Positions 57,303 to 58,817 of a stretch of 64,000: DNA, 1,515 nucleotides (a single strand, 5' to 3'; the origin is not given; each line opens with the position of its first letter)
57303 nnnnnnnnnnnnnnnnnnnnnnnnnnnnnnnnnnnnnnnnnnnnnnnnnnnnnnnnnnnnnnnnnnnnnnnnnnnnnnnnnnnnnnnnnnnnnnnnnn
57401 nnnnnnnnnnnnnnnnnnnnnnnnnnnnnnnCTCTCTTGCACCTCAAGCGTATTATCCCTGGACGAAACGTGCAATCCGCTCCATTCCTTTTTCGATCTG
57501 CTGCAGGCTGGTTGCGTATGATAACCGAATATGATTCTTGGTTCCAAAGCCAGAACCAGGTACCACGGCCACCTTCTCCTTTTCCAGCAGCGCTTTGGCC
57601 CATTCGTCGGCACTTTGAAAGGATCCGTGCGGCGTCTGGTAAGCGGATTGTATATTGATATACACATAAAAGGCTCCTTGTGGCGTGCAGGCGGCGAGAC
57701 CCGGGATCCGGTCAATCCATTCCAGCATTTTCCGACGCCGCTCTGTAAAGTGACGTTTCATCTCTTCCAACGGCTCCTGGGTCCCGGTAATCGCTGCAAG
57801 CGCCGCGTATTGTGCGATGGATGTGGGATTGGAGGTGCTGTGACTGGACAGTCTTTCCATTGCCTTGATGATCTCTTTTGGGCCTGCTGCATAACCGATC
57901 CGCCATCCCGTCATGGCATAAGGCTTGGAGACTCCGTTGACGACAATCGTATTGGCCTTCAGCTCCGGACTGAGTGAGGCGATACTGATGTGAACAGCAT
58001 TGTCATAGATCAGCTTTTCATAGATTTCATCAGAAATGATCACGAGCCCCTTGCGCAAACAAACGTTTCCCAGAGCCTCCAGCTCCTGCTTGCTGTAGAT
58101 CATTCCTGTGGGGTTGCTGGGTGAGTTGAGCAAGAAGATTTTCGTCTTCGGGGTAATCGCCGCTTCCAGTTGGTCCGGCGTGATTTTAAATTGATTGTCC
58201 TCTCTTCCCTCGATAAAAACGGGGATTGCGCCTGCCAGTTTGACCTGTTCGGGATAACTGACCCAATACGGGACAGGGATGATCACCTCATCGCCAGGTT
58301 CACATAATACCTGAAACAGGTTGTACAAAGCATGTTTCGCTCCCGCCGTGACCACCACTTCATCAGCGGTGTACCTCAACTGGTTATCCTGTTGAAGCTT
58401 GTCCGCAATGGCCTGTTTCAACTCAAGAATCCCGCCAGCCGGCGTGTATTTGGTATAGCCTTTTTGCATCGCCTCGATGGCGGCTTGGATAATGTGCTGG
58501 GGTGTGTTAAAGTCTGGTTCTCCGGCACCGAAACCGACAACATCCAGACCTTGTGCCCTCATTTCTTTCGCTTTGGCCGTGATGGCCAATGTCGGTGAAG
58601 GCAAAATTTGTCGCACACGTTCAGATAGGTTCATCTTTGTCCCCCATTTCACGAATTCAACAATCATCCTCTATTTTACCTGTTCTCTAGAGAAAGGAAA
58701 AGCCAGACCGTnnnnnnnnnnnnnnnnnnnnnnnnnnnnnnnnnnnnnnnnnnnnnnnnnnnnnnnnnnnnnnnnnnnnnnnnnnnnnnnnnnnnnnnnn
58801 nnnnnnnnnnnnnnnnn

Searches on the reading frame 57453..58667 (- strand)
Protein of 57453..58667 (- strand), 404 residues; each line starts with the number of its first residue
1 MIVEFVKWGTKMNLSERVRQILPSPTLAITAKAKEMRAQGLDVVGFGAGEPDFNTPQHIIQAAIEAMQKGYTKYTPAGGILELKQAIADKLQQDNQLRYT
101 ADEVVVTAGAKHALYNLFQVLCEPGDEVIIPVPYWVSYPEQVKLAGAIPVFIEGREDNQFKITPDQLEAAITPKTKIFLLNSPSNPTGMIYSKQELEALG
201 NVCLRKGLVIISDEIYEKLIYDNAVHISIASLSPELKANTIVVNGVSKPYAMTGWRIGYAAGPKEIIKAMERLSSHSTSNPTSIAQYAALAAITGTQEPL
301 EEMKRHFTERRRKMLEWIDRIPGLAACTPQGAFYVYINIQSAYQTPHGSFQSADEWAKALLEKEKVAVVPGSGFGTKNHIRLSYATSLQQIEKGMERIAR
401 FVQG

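Call 45: search_protein_families(library=pfam, proteins=[window:57453-58667:-], max_evalue=0.000001)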
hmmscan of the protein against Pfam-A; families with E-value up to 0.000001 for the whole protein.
window:57453-58667:- (404 aa): 2 families
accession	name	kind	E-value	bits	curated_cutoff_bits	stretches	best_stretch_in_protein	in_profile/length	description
PF00155.27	Aminotran_1_2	-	3.8e-83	280.1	19.7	1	42-398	2-361/361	Aminotransferase class I and II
PF01041.23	DegT_DnrJ_EryC1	-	5e-10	39.6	19.8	1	103-213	41-145/360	DegT/DnrJ/EryC1/StrS aminotransferase family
